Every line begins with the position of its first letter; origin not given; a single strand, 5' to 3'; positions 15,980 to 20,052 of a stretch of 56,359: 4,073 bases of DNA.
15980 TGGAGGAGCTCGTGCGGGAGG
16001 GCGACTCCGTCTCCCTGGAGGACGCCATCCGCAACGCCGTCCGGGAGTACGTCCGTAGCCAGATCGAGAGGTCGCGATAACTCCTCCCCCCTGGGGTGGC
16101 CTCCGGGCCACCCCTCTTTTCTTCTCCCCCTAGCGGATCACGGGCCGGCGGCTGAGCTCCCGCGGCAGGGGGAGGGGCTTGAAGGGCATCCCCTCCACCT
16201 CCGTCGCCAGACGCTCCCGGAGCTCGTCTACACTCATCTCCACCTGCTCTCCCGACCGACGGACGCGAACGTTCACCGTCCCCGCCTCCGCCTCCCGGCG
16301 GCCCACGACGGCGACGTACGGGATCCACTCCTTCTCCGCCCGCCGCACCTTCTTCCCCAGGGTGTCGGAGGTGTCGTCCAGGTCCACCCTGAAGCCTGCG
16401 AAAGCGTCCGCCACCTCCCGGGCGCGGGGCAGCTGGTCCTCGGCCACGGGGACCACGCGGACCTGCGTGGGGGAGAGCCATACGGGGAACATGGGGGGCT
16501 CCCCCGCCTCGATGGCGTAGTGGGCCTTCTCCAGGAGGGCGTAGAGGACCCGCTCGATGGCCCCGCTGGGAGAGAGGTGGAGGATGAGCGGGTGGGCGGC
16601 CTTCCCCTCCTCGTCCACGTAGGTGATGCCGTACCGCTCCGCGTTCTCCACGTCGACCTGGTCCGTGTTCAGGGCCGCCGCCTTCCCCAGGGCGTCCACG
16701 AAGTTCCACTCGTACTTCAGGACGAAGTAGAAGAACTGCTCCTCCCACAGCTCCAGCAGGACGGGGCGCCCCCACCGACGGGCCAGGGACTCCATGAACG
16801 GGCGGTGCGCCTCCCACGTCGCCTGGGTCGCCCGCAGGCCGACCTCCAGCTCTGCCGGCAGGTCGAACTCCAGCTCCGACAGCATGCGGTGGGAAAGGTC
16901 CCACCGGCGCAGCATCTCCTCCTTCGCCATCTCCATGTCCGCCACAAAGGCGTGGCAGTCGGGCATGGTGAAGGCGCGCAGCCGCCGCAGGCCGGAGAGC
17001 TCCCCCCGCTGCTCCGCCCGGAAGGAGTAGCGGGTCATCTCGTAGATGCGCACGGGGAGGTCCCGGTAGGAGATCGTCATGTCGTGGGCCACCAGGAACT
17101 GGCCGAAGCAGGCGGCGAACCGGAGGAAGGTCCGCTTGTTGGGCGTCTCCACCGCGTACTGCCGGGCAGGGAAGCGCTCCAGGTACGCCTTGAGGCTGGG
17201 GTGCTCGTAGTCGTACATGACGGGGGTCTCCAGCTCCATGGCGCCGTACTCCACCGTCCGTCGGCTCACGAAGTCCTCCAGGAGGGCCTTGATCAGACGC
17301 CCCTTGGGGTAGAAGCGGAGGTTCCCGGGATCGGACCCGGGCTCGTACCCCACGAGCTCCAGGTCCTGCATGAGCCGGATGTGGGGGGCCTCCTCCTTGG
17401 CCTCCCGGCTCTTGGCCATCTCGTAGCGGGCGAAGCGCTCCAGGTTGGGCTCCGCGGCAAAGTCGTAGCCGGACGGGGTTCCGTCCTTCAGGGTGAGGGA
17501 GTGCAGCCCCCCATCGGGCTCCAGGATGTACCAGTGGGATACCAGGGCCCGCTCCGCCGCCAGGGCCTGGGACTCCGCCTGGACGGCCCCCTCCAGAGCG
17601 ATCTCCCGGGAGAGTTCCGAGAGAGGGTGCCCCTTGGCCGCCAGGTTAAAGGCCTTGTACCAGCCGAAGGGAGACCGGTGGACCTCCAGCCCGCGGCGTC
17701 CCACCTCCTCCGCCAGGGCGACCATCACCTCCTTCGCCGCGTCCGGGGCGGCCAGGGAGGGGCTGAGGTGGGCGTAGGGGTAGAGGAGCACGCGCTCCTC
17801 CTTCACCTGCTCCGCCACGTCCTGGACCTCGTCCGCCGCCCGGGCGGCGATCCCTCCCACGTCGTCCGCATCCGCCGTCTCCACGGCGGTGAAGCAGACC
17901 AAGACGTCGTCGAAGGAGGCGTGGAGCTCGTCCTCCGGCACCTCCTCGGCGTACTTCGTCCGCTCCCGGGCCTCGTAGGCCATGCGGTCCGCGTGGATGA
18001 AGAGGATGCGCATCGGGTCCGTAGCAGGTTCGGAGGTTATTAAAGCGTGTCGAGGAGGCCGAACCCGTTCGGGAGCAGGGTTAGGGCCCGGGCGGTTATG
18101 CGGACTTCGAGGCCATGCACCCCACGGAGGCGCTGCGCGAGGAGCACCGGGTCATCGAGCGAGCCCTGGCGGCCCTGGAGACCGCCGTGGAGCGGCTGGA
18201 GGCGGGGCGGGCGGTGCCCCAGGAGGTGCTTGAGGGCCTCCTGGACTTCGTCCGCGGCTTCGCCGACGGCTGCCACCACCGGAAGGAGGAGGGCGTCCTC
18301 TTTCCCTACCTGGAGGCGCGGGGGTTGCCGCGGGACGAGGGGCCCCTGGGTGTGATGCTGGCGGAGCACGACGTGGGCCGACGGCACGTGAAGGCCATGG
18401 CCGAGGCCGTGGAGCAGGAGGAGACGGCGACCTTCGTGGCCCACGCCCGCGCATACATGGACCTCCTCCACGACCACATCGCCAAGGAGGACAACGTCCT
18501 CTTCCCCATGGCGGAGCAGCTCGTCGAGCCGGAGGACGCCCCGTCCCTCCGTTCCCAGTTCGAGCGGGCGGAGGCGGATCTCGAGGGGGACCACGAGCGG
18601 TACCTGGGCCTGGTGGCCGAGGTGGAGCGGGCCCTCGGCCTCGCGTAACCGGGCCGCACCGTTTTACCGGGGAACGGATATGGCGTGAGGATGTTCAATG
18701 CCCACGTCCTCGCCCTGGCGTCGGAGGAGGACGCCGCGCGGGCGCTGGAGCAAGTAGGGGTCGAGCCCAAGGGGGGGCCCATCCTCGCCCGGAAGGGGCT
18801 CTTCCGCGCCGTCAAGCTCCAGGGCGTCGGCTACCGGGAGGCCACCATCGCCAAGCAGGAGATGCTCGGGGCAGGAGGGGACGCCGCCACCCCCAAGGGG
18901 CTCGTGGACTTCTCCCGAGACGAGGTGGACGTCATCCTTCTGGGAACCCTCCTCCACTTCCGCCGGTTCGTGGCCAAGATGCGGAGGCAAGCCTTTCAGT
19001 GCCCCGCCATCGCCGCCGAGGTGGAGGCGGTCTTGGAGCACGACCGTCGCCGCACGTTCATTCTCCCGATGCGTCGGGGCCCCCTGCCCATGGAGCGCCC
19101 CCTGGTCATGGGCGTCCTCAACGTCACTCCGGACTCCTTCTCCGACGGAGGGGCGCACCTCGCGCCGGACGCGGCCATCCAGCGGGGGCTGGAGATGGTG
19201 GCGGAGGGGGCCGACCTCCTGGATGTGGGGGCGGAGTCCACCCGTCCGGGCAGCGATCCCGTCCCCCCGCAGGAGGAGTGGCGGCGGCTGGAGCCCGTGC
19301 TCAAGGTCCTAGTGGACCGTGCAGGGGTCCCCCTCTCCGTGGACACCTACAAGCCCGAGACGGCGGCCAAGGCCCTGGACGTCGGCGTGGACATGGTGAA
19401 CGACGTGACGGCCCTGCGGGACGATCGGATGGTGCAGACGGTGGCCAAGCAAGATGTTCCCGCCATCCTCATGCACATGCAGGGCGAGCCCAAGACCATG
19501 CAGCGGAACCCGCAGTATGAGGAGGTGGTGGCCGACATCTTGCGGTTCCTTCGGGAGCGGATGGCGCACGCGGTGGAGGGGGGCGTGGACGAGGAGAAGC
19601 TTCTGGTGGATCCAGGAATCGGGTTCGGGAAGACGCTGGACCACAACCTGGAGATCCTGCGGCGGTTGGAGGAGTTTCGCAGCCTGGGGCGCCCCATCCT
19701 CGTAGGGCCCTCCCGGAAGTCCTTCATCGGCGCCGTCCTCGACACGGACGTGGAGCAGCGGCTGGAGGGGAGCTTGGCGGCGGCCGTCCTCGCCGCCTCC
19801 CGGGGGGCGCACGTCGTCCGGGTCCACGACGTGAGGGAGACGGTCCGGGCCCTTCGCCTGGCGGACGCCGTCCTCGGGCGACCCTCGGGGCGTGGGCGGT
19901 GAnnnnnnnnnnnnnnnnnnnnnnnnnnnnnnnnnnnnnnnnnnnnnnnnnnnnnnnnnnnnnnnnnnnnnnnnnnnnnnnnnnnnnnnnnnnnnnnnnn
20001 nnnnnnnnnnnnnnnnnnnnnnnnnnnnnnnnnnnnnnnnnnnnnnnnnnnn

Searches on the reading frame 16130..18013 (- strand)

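Call 72: search_protein_families(library=pfam, proteins=[window:16130-18013:-])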
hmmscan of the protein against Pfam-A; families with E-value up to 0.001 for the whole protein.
window:16130-18013:- (627 aa): 3 families
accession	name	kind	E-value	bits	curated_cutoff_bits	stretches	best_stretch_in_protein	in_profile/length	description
PF08915.16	tRNA-Thr_ED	-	3.5e-46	157.1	30.2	1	1-138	1-137/137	Archaea-specific editing domain of threonyl-tRNA synthetase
PF03129.25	HGTP_anticodon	-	2.5e-23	82.5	21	1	517-603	1-92/94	Anticodon binding domain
PF00587.30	tRNA-synt_2b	-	1.7e-16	61.2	29.3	1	286-496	1-178/179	tRNA synthetase class II core domain (G, H, P, S and T)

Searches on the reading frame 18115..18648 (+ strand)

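Call 72: search_protein_families(library=pfam, proteins=[window:18115-18648:+])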
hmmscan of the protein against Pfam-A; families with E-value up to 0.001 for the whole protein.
window:18115-18648:+ (177 aa): 1 family
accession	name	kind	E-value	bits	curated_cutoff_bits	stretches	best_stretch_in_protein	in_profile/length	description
PF01814.28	Hemerythrin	-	1.5e-25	90.5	25.3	1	2-133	1-127/127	Hemerythrin HHE cation binding domain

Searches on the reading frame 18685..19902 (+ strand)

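Call 72: search_protein_families(library=pfam, proteins=[window:18685-19902:+])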
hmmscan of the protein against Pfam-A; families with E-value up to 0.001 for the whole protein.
window:18685-19902:+ (405 aa): 1 family
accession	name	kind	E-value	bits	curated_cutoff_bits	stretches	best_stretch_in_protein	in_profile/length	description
PF00809.28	Pterin_bind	-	1.4e-87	293.8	25.5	1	142-381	1-244/244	Pterin binding enzyme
